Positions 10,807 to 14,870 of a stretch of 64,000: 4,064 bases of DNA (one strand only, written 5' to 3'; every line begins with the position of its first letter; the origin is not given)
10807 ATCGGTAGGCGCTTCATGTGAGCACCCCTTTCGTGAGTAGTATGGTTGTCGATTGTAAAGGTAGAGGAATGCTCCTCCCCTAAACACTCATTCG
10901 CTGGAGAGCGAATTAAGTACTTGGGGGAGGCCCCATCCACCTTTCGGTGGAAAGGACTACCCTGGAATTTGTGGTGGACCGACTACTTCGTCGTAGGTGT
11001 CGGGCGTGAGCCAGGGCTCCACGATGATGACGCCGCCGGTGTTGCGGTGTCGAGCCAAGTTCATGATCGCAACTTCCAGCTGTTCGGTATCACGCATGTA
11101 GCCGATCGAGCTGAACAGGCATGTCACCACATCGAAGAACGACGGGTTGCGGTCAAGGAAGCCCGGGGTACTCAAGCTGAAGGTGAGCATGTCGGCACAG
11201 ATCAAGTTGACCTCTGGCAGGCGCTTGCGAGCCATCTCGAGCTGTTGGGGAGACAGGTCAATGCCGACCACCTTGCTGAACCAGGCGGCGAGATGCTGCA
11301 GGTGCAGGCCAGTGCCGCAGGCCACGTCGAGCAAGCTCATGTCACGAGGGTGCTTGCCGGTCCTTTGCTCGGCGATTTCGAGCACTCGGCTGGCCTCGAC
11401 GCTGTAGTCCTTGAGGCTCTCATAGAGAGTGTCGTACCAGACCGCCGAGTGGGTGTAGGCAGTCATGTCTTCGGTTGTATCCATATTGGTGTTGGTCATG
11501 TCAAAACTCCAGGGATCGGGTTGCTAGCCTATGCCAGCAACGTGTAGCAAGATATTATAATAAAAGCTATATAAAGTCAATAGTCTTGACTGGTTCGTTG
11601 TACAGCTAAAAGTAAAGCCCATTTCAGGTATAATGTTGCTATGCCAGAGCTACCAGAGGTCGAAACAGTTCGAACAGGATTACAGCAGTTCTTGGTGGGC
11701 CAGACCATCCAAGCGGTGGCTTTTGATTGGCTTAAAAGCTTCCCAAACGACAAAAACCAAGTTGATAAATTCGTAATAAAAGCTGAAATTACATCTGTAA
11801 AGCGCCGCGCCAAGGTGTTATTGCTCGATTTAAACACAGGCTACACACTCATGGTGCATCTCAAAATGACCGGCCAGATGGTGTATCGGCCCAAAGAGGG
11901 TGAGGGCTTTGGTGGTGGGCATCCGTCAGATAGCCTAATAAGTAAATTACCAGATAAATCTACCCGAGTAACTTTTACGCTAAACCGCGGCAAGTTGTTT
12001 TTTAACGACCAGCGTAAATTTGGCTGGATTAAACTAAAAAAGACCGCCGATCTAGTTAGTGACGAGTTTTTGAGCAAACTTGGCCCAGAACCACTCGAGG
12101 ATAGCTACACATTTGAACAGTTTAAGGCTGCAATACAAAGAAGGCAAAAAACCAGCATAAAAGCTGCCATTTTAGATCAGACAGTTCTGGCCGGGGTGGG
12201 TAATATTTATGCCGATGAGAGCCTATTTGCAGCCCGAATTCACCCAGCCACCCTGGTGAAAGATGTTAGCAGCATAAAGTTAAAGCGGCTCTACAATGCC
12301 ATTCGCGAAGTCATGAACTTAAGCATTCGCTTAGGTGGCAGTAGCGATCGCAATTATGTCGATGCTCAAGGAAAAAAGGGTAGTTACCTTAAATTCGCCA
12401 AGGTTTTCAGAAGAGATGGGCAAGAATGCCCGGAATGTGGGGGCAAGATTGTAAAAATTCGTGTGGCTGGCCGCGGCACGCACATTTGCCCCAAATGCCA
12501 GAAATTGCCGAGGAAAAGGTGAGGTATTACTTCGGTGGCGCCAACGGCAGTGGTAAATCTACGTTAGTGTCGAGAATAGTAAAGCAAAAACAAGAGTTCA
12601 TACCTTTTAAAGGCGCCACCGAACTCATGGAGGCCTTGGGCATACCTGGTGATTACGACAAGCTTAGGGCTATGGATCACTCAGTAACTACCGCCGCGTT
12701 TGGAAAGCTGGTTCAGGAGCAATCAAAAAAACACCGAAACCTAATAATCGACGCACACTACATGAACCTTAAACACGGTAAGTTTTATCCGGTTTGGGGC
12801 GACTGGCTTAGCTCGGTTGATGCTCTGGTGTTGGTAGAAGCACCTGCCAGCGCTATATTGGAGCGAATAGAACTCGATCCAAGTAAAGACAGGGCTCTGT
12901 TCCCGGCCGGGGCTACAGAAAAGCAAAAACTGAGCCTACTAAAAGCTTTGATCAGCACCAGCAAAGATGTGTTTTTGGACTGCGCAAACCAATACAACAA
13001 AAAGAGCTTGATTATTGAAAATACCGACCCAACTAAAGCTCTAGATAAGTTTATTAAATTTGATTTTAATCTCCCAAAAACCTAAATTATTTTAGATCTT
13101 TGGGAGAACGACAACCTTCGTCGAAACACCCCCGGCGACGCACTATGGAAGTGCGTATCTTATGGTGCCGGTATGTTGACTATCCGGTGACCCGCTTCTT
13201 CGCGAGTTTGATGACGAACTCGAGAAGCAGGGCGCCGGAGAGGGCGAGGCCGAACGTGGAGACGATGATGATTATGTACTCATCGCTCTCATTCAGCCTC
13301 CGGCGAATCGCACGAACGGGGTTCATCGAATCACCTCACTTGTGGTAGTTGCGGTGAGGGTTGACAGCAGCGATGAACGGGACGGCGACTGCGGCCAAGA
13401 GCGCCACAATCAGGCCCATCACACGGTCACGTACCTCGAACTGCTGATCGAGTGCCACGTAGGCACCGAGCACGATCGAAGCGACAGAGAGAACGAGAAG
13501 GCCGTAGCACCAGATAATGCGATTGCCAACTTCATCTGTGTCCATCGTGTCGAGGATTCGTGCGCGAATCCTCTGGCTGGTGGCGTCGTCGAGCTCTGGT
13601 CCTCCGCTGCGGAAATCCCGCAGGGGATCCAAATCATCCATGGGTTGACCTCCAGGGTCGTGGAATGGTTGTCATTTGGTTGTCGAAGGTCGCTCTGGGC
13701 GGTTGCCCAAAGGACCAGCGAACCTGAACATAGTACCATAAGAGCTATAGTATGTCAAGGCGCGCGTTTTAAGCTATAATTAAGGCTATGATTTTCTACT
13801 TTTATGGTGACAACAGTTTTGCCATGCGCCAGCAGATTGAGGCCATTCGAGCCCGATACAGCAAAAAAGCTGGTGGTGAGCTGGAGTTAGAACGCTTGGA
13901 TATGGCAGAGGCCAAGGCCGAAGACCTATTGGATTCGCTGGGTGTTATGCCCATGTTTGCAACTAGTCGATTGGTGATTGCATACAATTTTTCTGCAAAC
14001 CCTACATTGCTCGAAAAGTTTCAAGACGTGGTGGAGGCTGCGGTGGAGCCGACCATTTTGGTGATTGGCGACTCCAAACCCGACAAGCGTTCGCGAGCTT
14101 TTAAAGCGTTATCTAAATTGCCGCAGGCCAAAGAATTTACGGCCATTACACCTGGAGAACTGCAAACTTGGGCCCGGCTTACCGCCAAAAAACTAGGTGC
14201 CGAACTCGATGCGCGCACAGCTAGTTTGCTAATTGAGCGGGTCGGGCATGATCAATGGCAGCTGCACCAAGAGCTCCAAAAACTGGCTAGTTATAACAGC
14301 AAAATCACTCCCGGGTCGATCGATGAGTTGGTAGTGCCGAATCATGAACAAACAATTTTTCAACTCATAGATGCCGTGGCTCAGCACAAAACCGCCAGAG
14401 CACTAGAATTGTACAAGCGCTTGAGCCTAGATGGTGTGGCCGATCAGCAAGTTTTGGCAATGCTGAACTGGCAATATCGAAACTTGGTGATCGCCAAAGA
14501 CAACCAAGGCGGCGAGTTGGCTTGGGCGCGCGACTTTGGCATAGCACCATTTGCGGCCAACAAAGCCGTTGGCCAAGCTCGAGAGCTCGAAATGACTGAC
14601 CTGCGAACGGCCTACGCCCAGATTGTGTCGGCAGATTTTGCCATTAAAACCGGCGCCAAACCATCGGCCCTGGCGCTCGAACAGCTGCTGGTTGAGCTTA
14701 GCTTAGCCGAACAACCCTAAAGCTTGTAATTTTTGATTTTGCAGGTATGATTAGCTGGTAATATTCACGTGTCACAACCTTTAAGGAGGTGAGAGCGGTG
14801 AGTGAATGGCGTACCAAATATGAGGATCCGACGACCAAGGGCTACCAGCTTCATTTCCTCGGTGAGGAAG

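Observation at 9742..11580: Island B operon: SAM methyltransferase, Cys/Pro-rich lipoprotein and two tiny membrane proteins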

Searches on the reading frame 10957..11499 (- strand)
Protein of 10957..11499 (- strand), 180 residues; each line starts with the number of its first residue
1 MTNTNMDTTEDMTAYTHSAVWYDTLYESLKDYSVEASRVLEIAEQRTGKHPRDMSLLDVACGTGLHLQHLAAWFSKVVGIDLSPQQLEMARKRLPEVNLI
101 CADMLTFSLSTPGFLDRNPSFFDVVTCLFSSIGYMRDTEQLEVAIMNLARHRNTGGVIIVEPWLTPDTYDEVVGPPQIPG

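Call 5: search_protein_families(library=pfam, proteins=[window:10957-11499:-], max_evalue=0.1)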
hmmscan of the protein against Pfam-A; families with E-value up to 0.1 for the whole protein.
window:10957-11499:- (180 aa): 13 families
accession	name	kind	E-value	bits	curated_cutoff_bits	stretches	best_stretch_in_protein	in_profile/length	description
PF13649.12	Methyltransf_25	-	2e-15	57.7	27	1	57-156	2-97/97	Methyltransferase domain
PF08241.18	Methyltransf_11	-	9.9e-13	49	21.2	1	57-159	1-94/95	Methyltransferase domain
PF08242.18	Methyltransf_12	-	3e-12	47.6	30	1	57-157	1-97/98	Methyltransferase domain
PF13489.12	Methyltransf_23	-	1.5e-09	38.3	27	1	48-167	18-123/164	Methyltransferase domain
PF13847.12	Methyltransf_31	-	4e-08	33.5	27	1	53-160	4-109/145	Methyltransferase domain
PF03291.22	mRNA_G-N7_MeTrfase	-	1.5e-06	28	26.6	1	49-160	58-180/315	mRNA (guanine-N(7))-methyltransferase domain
PF01209.24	Ubie_methyltran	-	3.2e-06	27.1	20.1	1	39-159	39-150/233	ubiE/COQ5 methyltransferase family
PF02353.26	CMAS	-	0.00023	21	27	1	54-99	64-110/273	Mycolic acid cyclopropane synthetase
PF01728.25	FtsJ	-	0.00025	21.4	24.1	1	50-141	20-112/181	FtsJ-like methyltransferase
PF09445.16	Methyltransf_15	-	0.0014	18.6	22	1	56-92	4-40/165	RNA cap guanine-N2 methyltransferase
PF05401.17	NodS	-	0.0026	18.1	24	1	53-152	44-136/201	Nodulation protein S (NodS)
PF05724.17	TPMT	-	0.024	14.7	26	1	60-90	45-75/218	Thiopurine S-methyltransferase (TPMT)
PF13679.12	Methyltransf_32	-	0.043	14.2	27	1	45-128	18-108/143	Methyltransferase domain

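Call 6: search_protein_families(library=ncbifam, proteins=[window:10957-11499:-], max_evalue=0.1)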
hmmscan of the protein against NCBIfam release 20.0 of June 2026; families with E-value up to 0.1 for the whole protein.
window:10957-11499:- (180 aa): 36 families (the best 25 are shown)
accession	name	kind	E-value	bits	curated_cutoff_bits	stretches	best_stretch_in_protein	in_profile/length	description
NF043040.1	corrin_prot_MT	hypoth_equivalog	1.9e-09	37.3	180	1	50-163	38-150/216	corrinoid protein-associated methyltransferase CpaM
NF041820.1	daptide_MTase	equivalog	4.6e-09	36.1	175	1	33-159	23-141/243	daptide-type RiPP biosynthesis methyltransferase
TIGR01934.1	MenG_MenH_UbiE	subfamily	6.3e-09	35.5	158.35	1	51-160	38-141/223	ubiquinone/menaquinone biosynthesis methyltransferase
TIGR02072.1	BioC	equivalog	6.9e-09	35.9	184.95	1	38-159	22-131/244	malonyl-ACP O-methyltransferase BioC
TIGR01983.1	UbiG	equivalog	7.1e-09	35.3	102.95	1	46-128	45-123/228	bifunctional 2-polyprenyl-6-hydroxyphenol methylase/3-demethylubiquinol 3-O-methyltransferase UbiG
NF001244.0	PRK00216.1-5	equivalog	3e-08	33.3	216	1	49-156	46-149/236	bifunctional demethylmenaquinone methyltransferase/2-methoxy-6-polyprenyl-1,4-benzoquinol methylase UbiE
TIGR02021.1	BchM-ChlM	equivalog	7.5e-08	32.1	158.9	1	53-152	55-147/218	magnesium protoporphyrin IX methyltransferase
NF045667.1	MTase_DVU1556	equivalog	1.3e-07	31.3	155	1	51-107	21-78/213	DVU_1556 family methyltransferase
NF001241.0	PRK00216.1-2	equivalog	2.7e-07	30.5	327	1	54-163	53-150/231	demethylmenaquinone methyltransferase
NF002463.0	PRK01683.1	equivalog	2.5e-06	27.3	297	1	53-108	32-89/258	trans-aconitate 2-methyltransferase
TIGR04345.1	ovoA_Cterm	equivalog_domain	5.9e-06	26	170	1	26-91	19-80/242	putative 4-mercaptohistidine N1-methyltransferase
NF040703.1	cyclopro_CfaB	exception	1.5e-05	24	650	1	54-157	161-260/393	C17 cyclopropane fatty acid synthase CfaB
NF041650.1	nod_mtase_NodS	equivalog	2.5e-05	24.1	300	1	55-159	41-138/190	nodulation methyltransferase NodS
NF007610.0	PRK10258.1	equivalog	8.9e-05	21.9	342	1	17-112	15-102/251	malonyl-ACP O-methyltransferase BioC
NF004851.0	PRK06202.1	equivalog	0.00011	21.7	243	1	49-127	57-135/237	hypothetical protein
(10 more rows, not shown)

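Call 7: search_solved_structures(query=window:10957-11499:-, max_evalue=0.001, show_alignments=2)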
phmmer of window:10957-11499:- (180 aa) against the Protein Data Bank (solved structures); distinct sequences matched with E-value up to 0.001: 25.
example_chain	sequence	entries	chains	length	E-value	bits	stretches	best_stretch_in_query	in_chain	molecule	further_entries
3bxo_A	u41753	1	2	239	1.4e-29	106.4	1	20-170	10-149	N,N-dimethyltransferase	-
3pfg_A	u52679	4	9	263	2.6e-25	92.5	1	19-169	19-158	N-methyltransferase | dTDP-3-amino-3,6-dideoxy-alpha-D-glucopyranose N,N-dimethyltransferase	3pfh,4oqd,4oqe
6m81_A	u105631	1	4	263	3.1e-25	92.2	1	19-169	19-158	dTDP-3-amino-3,6-dideoxy-alpha-D-glucopyranose N,N-dimethyltransferase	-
6m82_A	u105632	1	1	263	3.2e-25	92.2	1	20-169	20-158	dTDP-3-amino-3,6-dideoxy-alpha-D-glucopyranose N,N-dimethyltransferase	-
6m83_A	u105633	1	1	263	6.9e-25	91.1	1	19-169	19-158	dTDP-3-amino-3,6-dideoxy-alpha-D-glucopyranose N,N-dimethyltransferase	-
3px2_A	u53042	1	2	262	9.4e-25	90.7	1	19-169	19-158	N-methyltransferase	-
3px3_A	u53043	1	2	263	9.5e-25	90.7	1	19-169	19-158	N-methyltransferase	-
5bsz_A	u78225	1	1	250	9.3e-24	87.4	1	22-169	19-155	N-methyltransferase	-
6uk5_A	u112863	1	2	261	7.1e-23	84.5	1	35-169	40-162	CalS10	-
1wzn_A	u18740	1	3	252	2e-11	47.3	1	14-161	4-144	SAM-dependent methyltransferase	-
9ri2_A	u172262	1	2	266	6.7e-09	39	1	35-160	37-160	Methyltransferase, putative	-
8rdl_A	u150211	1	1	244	3.3e-07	33.5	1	21-160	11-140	ToxA protein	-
1y8c_A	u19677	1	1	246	9.7e-07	32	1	22-160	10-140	S-adenosylmethionine-dependent methyltransferase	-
3ggd_A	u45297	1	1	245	2.2e-05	27.6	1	21-99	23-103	SAM-dependent methyltransferase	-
7qcb_A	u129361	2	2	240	2.5e-05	27.4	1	48-93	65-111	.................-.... 27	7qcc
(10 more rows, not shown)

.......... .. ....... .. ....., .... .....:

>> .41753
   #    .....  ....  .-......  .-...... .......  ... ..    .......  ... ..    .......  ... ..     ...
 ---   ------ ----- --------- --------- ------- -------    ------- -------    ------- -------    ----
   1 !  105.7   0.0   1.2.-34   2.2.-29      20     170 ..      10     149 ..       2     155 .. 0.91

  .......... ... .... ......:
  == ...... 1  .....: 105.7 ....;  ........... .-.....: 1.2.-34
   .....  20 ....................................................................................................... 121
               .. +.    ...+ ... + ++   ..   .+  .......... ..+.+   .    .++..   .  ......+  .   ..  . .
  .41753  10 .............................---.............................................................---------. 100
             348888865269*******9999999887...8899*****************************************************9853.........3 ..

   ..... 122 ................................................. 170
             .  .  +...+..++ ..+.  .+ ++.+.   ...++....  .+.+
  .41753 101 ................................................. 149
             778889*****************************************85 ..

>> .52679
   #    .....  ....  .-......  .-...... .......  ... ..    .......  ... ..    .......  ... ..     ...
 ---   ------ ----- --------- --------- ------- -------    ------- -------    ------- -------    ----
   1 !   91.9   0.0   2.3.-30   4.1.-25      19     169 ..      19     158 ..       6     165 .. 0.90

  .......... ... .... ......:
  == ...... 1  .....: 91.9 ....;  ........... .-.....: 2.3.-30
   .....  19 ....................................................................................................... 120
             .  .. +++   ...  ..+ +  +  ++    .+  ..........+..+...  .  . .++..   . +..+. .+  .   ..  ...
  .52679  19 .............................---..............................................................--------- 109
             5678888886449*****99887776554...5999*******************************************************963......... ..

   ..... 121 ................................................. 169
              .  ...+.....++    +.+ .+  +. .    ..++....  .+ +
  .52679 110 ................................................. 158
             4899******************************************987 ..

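Call 58: search_protein_families(library=padloc, proteins=[window:10957-11499:-], max_evalue=0.01)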
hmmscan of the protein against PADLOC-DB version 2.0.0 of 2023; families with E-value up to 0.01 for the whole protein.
window:10957-11499:- (180 aa): 1 family
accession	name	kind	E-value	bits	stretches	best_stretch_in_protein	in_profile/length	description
PDLC04134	mad2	-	3.3e-15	53.9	1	49-160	288-394/492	mads_2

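Call 59: search_protein_families(library=phrogs, proteins=[window:10957-11499:-], max_evalue=0.01)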
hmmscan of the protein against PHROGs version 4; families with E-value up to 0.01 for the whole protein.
window:10957-11499:- (180 aa): 4 families
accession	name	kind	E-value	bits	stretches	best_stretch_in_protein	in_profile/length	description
phrog_28702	-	unknown function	3.5e-09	37.9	1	15-159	7-138/247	-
phrog_4752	-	other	1.3e-08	35.5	1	19-160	21-158/241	tRNA methyltransferase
phrog_3820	-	other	0.00022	21.4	1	45-160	60-175/255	DNA methyltransferase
phrog_22502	-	other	0.0014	19.4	1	52-99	71-118/276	methyltransferase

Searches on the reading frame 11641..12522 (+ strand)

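Call 5: search_protein_families(library=pfam, proteins=[window:11641-12522:+], max_evalue=0.1)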
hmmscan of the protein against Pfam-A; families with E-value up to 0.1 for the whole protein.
window:11641-12522:+ (293 aa): 9 families
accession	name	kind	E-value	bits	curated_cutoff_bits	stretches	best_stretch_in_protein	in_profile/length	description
PF01149.29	Fapy_DNA_glyco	-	1.8e-27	96.7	25.5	1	1-129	1-116/117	Formamidopyrimidine-DNA glycosylase N-terminal domain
PF06831.19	H2TH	-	9.4e-27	93.3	34.7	1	147-235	1-88/93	Formamidopyrimidine-DNA glycosylase H2TH domain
PF06827.20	zf-FPG_IleRS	-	1.5e-10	41.1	21.3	1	260-288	1-29/30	Zinc finger found in FPG and IleRS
PF05833.16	NFACT_N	-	6.5e-05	22.3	31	1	149-226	168-241/456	NFACT N-terminal and middle domains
PF08271.17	Zn_Ribbon_TF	-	0.011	15.7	29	1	262-286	2-25/43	TFIIB zinc-binding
PF13453.11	Zn_ribbon_TFIIB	-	0.014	15.2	22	1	263-286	2-25/41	Transcription factor zinc-finger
PF12760.12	Zn_ribbon_IS1595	-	0.02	15.3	25.4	1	259-288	17-45/46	Transposase zinc-ribbon domain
PF01396.24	Zn_ribbon_Top1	-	0.04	14.1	32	0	260-272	1-13/39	Topoisomerase DNA binding C4 zinc finger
PF21994.1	AGAO-like_N2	-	0.065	13.9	27.4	0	51-81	43-73/76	AGAO-like N2 domain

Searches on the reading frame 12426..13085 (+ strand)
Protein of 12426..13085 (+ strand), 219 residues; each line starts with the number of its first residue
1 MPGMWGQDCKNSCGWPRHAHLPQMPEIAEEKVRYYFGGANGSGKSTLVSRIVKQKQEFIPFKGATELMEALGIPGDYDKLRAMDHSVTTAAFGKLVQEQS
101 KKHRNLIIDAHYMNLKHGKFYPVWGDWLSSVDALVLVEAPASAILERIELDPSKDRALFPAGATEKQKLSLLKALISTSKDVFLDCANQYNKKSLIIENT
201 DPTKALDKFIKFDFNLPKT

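Call 5: search_protein_families(library=pfam, proteins=[window:12426-13085:+], max_evalue=0.1)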
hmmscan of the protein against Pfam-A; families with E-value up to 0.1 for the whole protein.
window:12426-13085:+ (219 aa): 7 families
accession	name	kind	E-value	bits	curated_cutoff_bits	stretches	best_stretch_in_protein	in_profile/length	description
PF13207.12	AAA_17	-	9.4e-09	36.1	27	1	38-156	2-127/136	AAA domain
PF13238.12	AAA_18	-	5.2e-05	24.2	29.4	1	37-155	4-115/128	AAA domain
PF00005.33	ABC_tran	-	0.00022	22.3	25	1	33-185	13-133/137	ABC transporter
PF13671.12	AAA_33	-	0.00095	19.9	27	1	36-148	4-115/143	AAA domain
PF13555.12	AAA_29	-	0.023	14.9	27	1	34-48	25-39/61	P-loop containing region of AAA domain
PF01712.25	dNK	-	0.049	13.8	27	0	106-149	94-141/203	Deoxynucleoside kinase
PF01926.29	MMR_HSR1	-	0.065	13.8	21.9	0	37-70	5-38/113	50S ribosome-binding GTPase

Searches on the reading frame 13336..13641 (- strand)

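Call 5: search_protein_families(library=pfam, proteins=[window:13336-13641:-], max_evalue=0.1)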
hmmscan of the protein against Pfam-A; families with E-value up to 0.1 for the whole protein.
window:13336-13641:- (101 aa): 2 families
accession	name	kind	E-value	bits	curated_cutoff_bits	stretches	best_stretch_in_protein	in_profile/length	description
PF04515.18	Choline_transpo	-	0.013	15.1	26.9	1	23-91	236-302/326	Plasma-membrane choline transporter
PF09490.15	CbtA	-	0.025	14.9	30.7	1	34-92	136-196/239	Probable cobalt transporter subunit (CbtA)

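Call 6: search_protein_families(library=ncbifam, proteins=[window:13336-13641:-], max_evalue=0.1)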
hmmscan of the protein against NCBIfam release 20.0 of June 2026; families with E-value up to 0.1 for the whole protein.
window:13336-13641:- (101 aa): 2 families
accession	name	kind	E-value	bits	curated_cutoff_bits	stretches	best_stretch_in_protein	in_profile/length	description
NF004376.0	PRK05740.2-1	equivalog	0.001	18.9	162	1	40-88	25-70/138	preprotein translocase subunit SecE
NF004931.0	PRK06287.1-2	equivalog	0.0063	16.7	142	1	74-96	8-30/107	cobalt transport protein CbiN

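Call 58: search_protein_families(library=padloc, proteins=[window:13336-13641:-], max_evalue=0.01)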
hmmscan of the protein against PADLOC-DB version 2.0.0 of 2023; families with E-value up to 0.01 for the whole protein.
window:13336-13641:- (101 aa): 0 families

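Call 59: search_protein_families(library=phrogs, proteins=[window:13336-13641:-], max_evalue=0.01)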
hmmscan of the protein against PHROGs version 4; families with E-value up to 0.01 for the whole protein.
window:13336-13641:- (101 aa): 0 families

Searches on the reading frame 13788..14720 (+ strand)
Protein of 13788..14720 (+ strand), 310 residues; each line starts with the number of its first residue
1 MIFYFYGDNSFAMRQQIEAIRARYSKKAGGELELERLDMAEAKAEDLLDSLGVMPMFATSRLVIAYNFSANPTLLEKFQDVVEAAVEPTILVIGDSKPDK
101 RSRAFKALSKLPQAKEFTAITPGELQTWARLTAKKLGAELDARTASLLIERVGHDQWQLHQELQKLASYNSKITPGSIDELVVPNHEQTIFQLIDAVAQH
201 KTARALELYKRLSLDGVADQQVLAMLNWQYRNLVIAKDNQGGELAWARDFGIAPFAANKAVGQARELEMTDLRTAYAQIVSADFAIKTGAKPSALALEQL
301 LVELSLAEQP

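Call 5: search_protein_families(library=pfam, proteins=[window:13788-14720:+], max_evalue=0.1)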
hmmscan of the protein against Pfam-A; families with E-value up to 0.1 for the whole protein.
window:13788-14720:+ (310 aa): 3 families
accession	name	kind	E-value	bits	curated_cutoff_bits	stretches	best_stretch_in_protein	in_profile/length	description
PF21694.2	DNA_pol3_delta_C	-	6.3e-22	78.3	27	1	187-303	1-120/121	DNA polymerase III delta subunit, C-terminal domain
PF06144.19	DNA_pol3_delta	-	1.8e-11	44.5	21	1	4-110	2-116/124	DNA polymerase III, delta subunit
PF09048.16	Cro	-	0.015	15.8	32.7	0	246-270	18-42/59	Cro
